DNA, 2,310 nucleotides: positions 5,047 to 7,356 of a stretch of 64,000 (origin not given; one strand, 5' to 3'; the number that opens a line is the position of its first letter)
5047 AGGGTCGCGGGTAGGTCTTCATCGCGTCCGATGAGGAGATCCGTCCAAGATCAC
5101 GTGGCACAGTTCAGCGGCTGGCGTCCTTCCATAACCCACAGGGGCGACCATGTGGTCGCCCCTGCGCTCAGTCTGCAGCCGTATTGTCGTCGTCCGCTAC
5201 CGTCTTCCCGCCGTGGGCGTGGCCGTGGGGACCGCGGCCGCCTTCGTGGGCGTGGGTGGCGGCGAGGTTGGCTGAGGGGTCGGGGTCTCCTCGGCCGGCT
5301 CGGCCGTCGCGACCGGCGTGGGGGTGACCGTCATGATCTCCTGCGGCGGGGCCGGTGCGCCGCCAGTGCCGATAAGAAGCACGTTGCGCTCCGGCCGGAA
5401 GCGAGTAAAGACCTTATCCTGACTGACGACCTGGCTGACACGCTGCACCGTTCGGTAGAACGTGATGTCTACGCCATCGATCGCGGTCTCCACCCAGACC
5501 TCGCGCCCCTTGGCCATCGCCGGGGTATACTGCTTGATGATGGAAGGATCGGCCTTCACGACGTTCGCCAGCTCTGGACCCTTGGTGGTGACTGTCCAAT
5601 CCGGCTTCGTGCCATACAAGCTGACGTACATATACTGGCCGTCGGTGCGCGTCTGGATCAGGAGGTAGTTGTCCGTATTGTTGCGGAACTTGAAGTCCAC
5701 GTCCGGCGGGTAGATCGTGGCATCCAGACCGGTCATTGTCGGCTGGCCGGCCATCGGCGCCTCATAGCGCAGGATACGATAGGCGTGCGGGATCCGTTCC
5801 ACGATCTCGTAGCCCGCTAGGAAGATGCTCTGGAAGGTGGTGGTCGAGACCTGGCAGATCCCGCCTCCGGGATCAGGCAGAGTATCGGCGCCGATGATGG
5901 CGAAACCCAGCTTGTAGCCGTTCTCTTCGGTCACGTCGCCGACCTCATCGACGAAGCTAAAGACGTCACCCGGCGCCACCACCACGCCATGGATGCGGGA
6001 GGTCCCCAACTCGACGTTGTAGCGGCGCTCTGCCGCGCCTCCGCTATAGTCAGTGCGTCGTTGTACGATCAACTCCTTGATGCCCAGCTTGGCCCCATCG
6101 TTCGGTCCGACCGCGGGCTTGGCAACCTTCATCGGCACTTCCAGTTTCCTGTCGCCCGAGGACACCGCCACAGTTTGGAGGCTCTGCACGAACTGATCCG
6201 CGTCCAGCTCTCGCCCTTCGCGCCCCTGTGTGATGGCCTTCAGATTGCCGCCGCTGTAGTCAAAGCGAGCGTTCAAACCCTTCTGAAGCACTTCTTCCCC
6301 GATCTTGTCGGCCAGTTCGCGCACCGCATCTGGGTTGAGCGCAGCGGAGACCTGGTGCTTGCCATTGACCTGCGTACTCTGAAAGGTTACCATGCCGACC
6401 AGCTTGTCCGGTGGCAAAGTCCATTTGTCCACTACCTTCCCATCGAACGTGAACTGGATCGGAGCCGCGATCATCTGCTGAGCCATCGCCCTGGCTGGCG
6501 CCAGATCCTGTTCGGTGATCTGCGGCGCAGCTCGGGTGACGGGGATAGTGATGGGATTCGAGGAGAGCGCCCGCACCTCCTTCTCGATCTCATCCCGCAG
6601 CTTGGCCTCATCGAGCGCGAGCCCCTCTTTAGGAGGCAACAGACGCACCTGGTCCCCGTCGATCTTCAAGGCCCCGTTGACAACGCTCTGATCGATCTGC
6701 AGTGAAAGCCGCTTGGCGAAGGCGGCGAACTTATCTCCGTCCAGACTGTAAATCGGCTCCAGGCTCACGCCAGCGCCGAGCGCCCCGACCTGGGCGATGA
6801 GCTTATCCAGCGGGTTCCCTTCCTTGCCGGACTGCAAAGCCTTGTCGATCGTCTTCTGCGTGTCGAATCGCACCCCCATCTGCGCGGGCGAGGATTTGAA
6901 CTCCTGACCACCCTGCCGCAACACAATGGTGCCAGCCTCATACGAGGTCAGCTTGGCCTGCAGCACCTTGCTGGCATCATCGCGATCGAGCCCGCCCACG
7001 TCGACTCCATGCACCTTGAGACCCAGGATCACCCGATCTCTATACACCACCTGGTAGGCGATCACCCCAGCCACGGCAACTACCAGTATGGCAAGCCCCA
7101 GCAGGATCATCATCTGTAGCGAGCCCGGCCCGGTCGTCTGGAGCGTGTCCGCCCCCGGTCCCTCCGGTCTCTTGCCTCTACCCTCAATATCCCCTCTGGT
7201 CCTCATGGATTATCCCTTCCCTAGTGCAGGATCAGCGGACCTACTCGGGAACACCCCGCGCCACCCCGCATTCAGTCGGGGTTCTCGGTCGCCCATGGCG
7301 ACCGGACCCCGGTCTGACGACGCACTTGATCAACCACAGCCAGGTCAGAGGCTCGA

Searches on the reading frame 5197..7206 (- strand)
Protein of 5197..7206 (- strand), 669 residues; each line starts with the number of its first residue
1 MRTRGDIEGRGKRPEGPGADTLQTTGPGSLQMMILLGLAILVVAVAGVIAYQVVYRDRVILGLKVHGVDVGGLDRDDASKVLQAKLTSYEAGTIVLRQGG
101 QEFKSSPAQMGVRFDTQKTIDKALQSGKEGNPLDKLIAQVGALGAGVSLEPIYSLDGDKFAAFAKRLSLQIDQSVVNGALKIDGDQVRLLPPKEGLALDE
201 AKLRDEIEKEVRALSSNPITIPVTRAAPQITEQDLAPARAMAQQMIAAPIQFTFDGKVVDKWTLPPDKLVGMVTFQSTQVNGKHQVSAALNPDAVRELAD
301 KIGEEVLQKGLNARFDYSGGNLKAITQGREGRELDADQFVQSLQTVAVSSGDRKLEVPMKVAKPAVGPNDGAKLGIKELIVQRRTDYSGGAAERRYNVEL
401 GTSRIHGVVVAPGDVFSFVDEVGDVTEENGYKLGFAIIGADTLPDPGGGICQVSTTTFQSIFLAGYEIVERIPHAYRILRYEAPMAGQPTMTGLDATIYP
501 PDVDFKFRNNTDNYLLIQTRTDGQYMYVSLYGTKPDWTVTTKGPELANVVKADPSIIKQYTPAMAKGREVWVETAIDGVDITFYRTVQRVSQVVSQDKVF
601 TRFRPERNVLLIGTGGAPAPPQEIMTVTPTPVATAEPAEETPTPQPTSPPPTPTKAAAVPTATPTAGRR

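Call 35: search_protein_families(library=pfam, proteins=[window:5197-7206:-], max_evalue=0.0001)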
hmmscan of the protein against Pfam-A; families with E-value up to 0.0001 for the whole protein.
window:5197-7206:- (669 aa): 2 families
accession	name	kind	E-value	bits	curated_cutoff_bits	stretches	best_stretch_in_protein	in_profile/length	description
PF04294.18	VanW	-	3.5e-36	124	27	1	394-531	2-130/130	VanW like protein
PF12229.13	PG_binding_4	-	3.3e-20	72.8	22.1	2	104-216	2-113/117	Putative peptidoglycan binding domain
